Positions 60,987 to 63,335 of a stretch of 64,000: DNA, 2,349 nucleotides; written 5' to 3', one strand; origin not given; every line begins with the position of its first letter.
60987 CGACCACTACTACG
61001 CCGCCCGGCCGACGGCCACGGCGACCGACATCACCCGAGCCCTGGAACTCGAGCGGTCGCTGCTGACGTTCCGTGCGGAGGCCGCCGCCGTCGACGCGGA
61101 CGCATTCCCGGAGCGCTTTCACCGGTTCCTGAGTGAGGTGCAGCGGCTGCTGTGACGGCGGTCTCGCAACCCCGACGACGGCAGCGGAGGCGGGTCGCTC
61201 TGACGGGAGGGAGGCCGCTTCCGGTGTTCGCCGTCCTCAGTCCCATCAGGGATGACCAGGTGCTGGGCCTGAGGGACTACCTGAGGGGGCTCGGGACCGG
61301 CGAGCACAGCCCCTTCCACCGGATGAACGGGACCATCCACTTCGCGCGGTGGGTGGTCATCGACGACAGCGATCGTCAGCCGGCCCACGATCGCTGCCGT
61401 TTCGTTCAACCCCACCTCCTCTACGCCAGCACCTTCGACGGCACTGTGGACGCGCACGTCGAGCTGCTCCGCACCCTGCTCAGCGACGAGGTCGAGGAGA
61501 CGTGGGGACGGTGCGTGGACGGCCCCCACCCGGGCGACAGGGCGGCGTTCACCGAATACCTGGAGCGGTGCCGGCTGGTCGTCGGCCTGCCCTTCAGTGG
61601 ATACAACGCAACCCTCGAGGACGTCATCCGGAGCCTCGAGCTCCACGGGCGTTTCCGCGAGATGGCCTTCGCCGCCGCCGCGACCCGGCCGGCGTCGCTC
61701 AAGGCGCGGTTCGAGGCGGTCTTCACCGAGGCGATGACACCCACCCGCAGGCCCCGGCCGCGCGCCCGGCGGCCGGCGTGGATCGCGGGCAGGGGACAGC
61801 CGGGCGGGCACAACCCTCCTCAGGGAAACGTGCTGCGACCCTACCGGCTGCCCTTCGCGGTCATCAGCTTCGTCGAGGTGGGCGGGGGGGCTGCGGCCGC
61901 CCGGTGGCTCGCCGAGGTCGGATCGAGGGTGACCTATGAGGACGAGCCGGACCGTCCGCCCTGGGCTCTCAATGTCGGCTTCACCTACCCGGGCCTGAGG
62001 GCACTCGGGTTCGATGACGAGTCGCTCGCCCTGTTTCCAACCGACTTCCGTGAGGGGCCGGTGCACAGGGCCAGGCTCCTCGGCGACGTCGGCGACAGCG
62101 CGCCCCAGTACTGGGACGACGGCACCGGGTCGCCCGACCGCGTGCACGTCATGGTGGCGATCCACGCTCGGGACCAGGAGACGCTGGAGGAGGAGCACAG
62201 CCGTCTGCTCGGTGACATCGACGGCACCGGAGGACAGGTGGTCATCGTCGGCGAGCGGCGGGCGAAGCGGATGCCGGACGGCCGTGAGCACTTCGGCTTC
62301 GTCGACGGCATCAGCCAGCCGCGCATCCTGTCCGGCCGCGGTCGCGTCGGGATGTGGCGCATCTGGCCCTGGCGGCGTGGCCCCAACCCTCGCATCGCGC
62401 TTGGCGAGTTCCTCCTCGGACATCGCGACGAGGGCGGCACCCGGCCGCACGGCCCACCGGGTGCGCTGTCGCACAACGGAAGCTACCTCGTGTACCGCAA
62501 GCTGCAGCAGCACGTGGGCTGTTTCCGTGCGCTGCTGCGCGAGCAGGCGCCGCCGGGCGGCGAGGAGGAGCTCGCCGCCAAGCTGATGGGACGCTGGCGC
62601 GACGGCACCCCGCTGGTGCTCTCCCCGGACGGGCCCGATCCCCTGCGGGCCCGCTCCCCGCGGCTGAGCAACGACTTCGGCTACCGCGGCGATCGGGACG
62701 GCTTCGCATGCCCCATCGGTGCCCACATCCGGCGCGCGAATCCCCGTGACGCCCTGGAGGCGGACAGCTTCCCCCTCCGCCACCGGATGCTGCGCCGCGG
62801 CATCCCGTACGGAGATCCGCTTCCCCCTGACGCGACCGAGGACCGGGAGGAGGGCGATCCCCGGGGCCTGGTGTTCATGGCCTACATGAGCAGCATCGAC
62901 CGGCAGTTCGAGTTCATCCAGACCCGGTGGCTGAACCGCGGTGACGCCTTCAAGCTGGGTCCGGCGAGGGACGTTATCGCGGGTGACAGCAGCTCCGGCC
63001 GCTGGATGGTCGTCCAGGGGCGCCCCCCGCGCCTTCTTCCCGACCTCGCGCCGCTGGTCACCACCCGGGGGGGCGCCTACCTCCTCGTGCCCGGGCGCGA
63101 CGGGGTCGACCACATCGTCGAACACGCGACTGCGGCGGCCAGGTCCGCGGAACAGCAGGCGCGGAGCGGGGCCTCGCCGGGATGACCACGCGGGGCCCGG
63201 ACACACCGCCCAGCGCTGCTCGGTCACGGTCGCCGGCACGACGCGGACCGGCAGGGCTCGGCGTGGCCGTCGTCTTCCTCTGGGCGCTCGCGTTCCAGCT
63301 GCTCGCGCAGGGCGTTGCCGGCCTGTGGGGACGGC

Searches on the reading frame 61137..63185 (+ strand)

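Call 8: search_protein_families(library=pfam, proteins=[window:61137-63185:+], max_evalue=0.01)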
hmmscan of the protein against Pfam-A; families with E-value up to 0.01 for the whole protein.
window:61137-63185:+ (682 aa): 2 families
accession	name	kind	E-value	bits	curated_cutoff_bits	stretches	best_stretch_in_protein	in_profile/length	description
PF21105.3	DyP_N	-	8.4e-06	26.4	27.5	1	273-357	64-143/163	DyP dimeric alpha+beta barrel domain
PF20628.3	Dyp_perox_C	-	2.4e-05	24.6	20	1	446-600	35-139/166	Dyp-type peroxidase, C-terminal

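Call 10: search_protein_families(library=ncbifam, proteins=[window:61137-63185:+], max_evalue=0.1)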
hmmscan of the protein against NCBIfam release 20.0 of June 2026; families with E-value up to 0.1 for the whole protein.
window:61137-63185:+ (682 aa): 2 families
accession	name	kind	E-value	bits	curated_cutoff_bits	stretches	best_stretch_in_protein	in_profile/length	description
TIGR01413.1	Dyp_perox_fam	superfamily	1.3e-30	106.8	100.5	1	336-653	96-319/323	Dyp-type peroxidase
TIGR01412.1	tat_substr_1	equivalog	1.7e-06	27.1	428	1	446-605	265-390/420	iron uptake transporter deferrochelatase/peroxidase subunit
